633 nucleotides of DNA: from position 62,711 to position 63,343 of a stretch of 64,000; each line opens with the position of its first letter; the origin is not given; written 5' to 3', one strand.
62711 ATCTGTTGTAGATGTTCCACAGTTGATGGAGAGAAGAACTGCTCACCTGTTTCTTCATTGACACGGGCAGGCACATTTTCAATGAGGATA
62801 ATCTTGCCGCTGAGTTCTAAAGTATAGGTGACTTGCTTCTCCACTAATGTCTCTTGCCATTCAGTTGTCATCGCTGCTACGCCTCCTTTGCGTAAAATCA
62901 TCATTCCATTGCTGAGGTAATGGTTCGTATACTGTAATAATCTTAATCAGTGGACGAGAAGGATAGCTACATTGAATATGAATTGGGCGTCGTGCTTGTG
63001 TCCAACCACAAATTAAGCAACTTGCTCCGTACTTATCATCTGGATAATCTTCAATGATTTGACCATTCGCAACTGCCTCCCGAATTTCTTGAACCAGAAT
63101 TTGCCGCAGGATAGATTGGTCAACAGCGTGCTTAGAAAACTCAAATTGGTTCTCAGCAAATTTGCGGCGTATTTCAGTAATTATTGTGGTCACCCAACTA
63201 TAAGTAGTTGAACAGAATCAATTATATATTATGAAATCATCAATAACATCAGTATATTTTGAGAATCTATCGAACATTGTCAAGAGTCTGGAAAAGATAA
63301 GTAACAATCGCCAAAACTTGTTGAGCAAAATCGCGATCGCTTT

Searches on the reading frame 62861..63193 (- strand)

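Call 63: search_protein_families(library=pfam, proteins=[window:62861-63193:-], max_evalue=0.0001)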
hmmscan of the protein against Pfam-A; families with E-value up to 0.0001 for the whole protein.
window:62861-63193:- (110 aa): 1 family
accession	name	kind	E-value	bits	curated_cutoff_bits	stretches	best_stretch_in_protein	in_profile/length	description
PF14076.12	DUF4258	-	1.5e-24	86.5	25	1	19-90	1-71/71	Domain of unknown function (DUF4258)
